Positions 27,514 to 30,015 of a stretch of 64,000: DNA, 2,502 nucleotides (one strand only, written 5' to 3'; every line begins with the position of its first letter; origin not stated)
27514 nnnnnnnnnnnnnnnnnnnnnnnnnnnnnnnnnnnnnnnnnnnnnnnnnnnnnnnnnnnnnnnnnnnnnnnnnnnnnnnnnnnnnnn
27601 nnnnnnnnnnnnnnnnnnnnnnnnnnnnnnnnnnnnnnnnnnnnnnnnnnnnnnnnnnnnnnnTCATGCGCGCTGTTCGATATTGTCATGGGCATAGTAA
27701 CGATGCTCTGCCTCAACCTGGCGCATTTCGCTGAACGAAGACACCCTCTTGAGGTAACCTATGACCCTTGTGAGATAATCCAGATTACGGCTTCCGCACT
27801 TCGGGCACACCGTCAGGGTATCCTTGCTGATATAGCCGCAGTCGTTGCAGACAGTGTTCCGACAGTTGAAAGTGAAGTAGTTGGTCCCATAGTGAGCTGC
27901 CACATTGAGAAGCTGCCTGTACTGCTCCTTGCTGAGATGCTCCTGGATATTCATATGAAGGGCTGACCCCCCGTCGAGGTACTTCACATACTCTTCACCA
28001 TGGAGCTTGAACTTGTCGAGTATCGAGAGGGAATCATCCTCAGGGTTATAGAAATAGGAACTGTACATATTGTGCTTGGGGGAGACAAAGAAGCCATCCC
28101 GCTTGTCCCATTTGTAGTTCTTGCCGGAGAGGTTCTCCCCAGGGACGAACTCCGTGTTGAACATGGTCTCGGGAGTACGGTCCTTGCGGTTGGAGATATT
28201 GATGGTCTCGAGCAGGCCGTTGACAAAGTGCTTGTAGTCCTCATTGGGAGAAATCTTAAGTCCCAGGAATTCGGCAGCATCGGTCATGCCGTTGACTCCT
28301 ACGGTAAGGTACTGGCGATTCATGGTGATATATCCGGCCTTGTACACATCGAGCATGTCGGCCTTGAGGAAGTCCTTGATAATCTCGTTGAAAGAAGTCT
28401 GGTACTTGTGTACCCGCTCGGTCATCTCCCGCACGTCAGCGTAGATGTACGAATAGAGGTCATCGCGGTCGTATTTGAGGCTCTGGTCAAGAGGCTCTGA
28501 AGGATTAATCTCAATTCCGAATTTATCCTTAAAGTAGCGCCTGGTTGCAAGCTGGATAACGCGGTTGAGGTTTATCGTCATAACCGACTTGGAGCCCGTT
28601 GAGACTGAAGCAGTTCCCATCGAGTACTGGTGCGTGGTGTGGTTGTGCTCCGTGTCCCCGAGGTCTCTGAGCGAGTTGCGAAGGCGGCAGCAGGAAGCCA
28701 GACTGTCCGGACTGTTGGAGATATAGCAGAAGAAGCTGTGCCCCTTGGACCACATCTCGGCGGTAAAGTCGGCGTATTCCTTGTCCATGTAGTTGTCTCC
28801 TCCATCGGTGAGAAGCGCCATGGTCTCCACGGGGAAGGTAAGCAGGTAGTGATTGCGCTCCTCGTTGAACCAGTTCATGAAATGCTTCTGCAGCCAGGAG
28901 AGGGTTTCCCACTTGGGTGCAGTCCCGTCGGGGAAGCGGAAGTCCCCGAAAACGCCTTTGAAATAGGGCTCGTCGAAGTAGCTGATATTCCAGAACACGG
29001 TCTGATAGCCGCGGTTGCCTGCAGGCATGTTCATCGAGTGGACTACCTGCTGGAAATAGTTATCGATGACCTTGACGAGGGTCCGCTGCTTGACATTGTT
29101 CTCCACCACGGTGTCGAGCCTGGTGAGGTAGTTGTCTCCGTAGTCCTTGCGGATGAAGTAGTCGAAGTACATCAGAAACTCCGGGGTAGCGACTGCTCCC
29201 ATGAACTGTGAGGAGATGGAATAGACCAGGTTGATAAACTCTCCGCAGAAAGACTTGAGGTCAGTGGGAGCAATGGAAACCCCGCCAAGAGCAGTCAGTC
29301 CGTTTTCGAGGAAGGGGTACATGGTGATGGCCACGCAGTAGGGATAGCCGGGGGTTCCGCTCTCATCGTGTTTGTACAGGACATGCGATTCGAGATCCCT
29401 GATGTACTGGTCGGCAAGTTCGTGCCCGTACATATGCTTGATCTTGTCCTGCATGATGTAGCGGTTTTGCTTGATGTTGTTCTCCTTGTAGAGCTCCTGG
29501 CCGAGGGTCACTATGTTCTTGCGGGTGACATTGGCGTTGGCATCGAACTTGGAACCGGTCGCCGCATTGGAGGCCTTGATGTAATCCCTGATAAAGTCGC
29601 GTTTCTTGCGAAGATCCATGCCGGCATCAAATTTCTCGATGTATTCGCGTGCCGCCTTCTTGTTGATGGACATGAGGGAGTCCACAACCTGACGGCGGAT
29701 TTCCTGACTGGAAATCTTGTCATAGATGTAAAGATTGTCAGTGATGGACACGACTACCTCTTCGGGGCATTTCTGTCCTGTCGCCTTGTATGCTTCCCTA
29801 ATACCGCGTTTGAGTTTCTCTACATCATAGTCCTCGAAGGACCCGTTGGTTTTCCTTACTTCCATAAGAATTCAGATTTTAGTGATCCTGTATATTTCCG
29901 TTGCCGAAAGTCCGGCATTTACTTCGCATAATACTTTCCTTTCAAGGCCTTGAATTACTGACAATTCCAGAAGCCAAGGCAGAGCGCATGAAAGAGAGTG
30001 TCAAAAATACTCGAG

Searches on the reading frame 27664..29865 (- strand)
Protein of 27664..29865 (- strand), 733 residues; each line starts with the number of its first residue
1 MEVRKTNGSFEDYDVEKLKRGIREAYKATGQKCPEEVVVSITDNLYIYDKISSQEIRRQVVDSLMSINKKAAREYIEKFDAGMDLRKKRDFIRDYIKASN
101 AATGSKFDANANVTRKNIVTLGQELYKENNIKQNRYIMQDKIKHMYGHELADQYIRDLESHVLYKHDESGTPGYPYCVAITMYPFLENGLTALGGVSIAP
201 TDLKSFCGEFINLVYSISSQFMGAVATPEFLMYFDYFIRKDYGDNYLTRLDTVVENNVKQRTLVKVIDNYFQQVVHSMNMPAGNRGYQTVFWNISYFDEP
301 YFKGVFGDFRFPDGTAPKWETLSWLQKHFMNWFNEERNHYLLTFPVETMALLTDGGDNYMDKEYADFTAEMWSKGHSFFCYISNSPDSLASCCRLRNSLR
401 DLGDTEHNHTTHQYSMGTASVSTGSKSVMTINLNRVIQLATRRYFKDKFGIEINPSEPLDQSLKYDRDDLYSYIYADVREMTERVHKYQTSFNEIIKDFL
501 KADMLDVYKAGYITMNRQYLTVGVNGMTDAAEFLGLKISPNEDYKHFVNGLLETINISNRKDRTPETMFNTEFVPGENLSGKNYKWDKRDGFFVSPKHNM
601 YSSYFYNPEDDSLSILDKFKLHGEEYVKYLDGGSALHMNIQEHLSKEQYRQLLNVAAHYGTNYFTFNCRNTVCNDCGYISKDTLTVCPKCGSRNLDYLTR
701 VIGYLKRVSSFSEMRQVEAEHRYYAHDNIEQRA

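Call 62: search_protein_families(library=pfam, proteins=[window:27664-29865:-])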
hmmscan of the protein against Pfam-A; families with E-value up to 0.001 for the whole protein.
window:27664-29865:- (733 aa): 2 families
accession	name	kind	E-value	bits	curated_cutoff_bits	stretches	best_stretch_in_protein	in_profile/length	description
PF13597.11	NRDD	-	2.1e-88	297.8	26.2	1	128-723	6-560/562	Anaerobic ribonucleoside-triphosphate reductase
PF03477.21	ATP-cone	-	4.8e-08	33.9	25.8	1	1-77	1-81/88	ATP cone domain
